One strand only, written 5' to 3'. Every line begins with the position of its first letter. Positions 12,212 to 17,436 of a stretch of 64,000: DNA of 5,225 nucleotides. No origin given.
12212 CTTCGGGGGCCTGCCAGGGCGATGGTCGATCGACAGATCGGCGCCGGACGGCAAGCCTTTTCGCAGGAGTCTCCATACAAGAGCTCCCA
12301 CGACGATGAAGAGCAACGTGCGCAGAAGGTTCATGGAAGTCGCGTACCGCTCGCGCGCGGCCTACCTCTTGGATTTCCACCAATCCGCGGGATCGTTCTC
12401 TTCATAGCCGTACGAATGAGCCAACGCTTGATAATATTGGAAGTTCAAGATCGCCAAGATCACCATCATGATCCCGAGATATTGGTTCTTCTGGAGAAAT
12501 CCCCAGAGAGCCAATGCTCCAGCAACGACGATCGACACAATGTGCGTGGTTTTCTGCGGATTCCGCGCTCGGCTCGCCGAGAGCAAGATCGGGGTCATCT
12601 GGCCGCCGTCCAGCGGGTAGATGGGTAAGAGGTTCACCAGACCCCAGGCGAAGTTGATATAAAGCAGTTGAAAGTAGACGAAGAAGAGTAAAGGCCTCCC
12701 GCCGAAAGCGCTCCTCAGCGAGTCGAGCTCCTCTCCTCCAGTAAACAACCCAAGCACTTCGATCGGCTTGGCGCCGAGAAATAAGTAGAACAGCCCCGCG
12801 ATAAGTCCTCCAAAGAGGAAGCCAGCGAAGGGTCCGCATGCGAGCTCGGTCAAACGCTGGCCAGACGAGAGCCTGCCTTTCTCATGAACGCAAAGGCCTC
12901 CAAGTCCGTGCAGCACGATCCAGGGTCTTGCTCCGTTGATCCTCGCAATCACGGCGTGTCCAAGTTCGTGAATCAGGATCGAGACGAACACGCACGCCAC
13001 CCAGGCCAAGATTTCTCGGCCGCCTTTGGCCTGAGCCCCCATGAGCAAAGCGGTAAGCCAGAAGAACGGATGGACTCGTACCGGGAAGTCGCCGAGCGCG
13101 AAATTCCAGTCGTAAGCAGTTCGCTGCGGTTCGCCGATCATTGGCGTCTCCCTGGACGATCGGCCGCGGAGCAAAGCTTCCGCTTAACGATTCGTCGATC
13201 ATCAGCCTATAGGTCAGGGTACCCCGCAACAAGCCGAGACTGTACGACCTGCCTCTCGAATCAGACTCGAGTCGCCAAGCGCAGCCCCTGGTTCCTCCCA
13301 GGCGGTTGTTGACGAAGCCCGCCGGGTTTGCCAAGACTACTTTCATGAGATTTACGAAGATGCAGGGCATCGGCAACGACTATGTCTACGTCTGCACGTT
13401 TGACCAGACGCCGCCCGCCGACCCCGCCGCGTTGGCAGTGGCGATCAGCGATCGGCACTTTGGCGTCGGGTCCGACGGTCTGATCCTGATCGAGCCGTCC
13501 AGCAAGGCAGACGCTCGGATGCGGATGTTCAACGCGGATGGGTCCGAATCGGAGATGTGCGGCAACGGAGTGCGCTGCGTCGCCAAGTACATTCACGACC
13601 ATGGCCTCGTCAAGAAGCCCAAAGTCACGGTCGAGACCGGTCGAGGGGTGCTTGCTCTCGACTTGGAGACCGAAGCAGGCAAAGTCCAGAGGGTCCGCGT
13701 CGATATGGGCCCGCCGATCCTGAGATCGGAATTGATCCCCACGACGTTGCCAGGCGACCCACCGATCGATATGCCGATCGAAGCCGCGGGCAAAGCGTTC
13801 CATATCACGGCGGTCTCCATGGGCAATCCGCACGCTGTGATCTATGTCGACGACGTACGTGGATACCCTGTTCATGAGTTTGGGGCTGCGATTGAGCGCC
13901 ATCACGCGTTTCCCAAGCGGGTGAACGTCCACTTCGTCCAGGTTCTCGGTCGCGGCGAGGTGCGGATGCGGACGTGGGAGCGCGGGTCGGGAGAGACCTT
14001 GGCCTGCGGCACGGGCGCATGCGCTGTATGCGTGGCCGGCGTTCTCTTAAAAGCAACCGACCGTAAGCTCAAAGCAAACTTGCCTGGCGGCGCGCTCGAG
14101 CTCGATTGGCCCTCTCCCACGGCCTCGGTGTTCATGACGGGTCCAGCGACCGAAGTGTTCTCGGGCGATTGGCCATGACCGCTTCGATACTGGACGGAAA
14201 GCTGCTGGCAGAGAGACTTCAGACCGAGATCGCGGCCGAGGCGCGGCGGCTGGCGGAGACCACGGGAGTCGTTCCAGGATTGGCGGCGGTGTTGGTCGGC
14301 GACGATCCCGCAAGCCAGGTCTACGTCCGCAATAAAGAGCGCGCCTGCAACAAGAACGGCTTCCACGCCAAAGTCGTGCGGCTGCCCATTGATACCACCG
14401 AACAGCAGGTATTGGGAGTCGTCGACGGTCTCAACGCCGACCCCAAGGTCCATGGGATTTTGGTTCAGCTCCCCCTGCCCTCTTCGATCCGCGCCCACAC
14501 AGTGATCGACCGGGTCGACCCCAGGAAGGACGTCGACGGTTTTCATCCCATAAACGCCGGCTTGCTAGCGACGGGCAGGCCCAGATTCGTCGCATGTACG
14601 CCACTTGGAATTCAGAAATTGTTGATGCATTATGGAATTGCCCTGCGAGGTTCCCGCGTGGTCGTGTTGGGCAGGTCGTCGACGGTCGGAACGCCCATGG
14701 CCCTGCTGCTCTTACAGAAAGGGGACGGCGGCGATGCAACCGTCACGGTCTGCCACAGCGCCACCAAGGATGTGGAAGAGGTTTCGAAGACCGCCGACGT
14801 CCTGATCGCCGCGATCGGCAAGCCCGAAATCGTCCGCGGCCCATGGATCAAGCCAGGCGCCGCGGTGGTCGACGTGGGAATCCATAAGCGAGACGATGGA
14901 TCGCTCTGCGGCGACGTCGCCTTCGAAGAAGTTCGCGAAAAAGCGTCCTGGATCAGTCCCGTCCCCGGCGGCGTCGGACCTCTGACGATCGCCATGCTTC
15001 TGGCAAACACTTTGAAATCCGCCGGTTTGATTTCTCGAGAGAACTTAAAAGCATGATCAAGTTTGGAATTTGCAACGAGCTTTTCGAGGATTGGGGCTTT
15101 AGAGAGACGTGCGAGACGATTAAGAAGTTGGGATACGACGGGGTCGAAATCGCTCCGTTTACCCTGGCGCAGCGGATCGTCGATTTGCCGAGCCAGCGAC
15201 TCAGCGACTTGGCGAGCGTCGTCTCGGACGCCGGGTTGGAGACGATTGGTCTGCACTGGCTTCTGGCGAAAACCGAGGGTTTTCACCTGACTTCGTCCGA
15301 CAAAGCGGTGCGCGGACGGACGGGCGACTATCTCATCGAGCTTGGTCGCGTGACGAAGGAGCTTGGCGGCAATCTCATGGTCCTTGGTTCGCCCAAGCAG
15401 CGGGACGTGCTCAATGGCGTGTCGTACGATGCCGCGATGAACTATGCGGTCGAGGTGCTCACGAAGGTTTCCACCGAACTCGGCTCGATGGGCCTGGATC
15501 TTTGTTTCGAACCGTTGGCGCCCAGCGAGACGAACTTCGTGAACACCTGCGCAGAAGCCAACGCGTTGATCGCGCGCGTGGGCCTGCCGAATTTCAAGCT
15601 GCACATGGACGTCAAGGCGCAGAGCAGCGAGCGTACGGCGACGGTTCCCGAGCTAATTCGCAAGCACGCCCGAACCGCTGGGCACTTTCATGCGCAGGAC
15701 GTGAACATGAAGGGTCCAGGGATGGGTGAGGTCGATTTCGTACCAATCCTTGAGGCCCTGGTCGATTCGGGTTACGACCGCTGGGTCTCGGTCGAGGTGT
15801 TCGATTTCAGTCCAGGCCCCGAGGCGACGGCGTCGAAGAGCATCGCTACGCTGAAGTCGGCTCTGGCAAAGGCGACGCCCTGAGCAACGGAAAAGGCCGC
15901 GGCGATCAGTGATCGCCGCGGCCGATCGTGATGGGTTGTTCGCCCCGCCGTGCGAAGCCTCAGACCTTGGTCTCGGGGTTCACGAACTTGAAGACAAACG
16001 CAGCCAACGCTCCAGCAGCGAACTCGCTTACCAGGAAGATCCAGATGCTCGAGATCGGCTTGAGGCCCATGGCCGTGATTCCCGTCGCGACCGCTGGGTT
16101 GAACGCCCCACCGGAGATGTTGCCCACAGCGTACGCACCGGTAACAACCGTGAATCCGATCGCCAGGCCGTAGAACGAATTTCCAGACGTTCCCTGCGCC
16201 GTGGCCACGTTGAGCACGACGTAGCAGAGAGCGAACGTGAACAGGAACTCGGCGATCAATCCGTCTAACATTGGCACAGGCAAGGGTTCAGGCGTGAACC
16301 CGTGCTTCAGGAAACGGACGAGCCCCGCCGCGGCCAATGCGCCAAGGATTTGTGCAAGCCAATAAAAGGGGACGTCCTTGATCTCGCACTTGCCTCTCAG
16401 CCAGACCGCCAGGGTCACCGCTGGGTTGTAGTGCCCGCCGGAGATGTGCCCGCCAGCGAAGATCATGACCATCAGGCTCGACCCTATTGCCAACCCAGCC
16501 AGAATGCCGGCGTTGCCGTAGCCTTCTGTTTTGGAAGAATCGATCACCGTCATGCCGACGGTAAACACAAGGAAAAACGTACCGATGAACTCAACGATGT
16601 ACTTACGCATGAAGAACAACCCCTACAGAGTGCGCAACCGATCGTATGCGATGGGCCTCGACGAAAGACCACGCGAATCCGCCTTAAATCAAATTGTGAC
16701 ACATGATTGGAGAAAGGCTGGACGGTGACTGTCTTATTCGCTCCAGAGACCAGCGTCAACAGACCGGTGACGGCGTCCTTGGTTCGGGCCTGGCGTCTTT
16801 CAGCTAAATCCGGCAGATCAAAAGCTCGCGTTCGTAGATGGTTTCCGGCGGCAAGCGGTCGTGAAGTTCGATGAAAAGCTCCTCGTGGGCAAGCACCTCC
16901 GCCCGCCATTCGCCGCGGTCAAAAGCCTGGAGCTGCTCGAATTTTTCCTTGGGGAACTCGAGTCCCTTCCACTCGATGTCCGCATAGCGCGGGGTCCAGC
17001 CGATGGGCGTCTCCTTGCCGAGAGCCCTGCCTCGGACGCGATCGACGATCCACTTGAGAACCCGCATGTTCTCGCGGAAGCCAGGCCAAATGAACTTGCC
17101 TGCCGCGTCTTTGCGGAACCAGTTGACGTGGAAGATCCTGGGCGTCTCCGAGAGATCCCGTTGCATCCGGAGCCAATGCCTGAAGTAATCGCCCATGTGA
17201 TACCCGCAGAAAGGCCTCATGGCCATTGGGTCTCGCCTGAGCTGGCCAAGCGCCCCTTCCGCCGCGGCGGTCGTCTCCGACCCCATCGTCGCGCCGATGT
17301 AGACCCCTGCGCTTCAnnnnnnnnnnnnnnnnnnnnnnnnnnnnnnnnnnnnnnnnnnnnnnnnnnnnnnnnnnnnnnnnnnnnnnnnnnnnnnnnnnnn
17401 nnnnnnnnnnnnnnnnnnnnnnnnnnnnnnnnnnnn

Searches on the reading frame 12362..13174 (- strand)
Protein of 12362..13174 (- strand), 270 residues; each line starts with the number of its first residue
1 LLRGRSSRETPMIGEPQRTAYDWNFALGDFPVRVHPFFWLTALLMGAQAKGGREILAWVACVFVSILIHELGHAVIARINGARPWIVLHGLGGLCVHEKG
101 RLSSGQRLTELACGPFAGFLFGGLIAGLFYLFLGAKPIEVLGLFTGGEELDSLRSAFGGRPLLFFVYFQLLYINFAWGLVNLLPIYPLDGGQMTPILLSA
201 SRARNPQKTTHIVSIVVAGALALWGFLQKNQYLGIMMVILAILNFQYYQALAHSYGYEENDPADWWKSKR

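Call 49: search_protein_families(library=pfam, proteins=[window:12362-13174:-], max_evalue=0.0001)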
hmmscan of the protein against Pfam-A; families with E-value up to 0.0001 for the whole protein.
window:12362-13174:- (270 aa): 1 family
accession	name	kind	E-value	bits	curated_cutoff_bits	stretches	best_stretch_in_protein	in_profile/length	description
PF02163.28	Peptidase_M50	-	3.7e-12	46.5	27.2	1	59-221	3-217/221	Peptidase family M50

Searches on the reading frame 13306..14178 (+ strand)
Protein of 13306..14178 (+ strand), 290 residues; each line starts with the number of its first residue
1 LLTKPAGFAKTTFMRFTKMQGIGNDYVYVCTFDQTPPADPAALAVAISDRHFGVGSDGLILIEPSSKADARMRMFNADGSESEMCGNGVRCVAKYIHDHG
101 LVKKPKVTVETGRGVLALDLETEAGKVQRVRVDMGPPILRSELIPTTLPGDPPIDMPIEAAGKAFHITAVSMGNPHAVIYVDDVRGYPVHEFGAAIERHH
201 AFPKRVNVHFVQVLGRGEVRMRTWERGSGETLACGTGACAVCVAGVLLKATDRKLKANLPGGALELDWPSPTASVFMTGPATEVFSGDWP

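Call 49: search_protein_families(library=pfam, proteins=[window:13306-14178:+], max_evalue=0.0001)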
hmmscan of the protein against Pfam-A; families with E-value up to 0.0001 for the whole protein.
window:13306-14178:+ (290 aa): 2 families
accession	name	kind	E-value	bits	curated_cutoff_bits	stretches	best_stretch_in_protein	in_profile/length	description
PF01678.24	DAP_epimerase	-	4.4e-68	227.3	34.7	2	169-282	2-119/121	Diaminopimelate epimerase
PF05544.16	Pro_racemase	-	3.9e-06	26.6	27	1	62-170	59-172/325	Proline racemase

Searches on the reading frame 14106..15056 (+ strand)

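Call 49: search_protein_families(library=pfam, proteins=[window:14106-15056:+], max_evalue=0.0001)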
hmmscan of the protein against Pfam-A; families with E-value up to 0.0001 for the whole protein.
window:14106-15056:+ (316 aa): 2 families
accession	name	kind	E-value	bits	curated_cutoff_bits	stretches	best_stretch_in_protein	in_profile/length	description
PF02882.25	THF_DHG_CYH_C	-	2.3e-64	216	27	1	147-306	1-156/160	Tetrahydrofolate dehydrogenase/cyclohydrolase, NAD(P)-binding domain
PF00763.28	THF_DHG_CYH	-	1e-39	135.8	32.8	1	29-144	1-115/115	Tetrahydrofolate dehydrogenase/cyclohydrolase, catalytic domain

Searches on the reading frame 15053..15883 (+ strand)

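Call 49: search_protein_families(library=pfam, proteins=[window:15053-15883:+], max_evalue=0.0001)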
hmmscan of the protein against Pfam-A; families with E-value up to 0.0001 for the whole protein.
window:15053-15883:+ (276 aa): 1 family
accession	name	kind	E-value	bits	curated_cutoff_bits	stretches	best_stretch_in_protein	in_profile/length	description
PF01261.30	AP_endonuc_2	-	4.5e-32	112.2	31.1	1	22-269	3-248/249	Xylose isomerase-like TIM barrel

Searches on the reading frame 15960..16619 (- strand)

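Call 49: search_protein_families(library=pfam, proteins=[window:15960-16619:-], max_evalue=0.0001)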
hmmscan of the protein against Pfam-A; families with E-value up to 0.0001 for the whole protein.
window:15960-16619:- (219 aa): 1 family
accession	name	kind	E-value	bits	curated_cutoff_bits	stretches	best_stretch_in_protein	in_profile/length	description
PF00230.25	MIP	-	1.3e-36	126.9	25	1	3-210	7-222/222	Major intrinsic protein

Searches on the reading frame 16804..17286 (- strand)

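Call 50: search_protein_families(library=pfam, proteins=[window:16804-17286:-], max_evalue=0.0001)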
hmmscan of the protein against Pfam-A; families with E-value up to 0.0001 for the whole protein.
window:16804-17286:- (160 aa): 1 family
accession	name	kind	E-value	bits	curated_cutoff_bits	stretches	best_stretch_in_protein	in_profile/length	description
PF00821.23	PEPCK_GTP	-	1.2e-58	199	23.8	1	1-154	199-352/357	Phosphoenolpyruvate carboxykinase C-terminal P-loop domain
